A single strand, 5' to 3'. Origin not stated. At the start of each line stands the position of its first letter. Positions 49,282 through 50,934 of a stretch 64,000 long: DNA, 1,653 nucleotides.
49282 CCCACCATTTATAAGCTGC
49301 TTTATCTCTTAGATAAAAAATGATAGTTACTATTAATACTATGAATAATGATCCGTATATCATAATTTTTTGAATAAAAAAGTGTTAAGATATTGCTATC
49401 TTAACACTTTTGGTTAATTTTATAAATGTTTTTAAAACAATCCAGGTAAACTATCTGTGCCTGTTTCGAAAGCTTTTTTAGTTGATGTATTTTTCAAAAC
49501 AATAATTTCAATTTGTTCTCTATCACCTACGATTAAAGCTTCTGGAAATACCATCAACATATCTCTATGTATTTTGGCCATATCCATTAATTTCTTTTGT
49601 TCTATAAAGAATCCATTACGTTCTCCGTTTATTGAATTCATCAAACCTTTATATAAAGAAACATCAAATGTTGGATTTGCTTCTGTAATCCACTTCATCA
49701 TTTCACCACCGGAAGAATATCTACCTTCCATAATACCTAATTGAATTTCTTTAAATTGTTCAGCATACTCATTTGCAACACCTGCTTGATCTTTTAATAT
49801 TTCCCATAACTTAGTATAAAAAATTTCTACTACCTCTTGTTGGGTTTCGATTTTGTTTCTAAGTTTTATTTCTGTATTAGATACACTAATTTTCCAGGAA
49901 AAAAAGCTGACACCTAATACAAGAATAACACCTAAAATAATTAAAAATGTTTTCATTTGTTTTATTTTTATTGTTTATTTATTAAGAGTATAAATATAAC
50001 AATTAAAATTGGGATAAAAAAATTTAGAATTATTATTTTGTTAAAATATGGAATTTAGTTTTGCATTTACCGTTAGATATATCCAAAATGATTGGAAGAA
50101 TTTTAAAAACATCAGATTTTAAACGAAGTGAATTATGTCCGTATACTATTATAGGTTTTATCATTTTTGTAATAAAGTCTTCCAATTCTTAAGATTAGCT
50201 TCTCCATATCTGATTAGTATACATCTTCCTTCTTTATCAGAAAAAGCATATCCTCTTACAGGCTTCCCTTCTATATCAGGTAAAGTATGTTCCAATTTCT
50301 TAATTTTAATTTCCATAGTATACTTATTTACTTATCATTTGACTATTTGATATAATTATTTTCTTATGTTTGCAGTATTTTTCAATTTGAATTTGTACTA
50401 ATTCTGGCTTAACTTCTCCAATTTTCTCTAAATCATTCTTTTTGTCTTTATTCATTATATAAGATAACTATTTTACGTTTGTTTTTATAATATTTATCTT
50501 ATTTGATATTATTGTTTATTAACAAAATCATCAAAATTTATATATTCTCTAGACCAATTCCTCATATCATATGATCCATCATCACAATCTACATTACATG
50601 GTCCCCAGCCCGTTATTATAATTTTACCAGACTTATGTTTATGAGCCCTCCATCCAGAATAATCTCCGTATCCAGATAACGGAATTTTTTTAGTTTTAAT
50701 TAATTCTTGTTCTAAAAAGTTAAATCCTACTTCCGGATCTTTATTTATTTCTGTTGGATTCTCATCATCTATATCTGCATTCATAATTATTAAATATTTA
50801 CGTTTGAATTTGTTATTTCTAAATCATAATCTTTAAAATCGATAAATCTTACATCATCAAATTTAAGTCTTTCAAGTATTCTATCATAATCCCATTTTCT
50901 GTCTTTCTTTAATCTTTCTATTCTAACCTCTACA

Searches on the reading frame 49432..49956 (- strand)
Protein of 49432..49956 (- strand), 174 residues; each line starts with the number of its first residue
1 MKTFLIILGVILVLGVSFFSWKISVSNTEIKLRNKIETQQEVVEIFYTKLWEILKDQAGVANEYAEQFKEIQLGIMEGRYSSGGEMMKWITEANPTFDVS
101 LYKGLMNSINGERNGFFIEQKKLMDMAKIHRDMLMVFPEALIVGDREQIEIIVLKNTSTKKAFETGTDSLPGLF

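Call 3: search_protein_families(library=pfam, proteins=[window:49432-49956:-], max_evalue=0.01)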
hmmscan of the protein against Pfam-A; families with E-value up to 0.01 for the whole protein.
window:49432-49956:- (174 aa): 0 families

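Call 4: search_protein_families(library=phrogs, proteins=[window:49432-49956:-], max_evalue=0.001)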
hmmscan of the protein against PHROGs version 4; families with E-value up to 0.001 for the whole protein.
window:49432-49956:- (174 aa): 1 family
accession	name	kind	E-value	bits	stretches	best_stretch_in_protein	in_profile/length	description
phrog_1383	-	head and packaging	4.2e-33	115.5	1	3-169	8-181/187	virion structural protein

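Call 24: search_protein_families(library=ncbifam, proteins=[window:49432-49956:-], max_evalue=0.01)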
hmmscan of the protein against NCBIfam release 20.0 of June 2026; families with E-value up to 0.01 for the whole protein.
window:49432-49956:- (174 aa): 0 families

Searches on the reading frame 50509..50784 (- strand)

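Call 55: search_protein_families(library=pfam, alignment_id=A5, max_evalue=0.001)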
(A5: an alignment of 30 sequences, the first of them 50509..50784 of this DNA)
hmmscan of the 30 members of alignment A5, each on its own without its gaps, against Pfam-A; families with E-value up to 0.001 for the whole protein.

A. member 1, window:50509-50784:- (91 aa): 0 families

B. families by the number of members that match (of 30 scanned): 6 families
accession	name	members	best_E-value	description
PF01885.22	PTS_2-RNA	1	4.6e-41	RNA 2'-phosphotransferase, Tpt1 / KptA family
PF01551.29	Peptidase_M23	1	6.5e-36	Peptidase family M23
PF00625.27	Guanylate_kin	1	7.3e-19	Guanylate kinase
PF09424.15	YqeY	1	7.9e-15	Yqey-like protein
PF13223.11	DUF4031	1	1e-07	Protein of unknown function (DUF4031)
PF16293.11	zf-C2H2_9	1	0.00027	C2H2 type zinc-finger (1 copy)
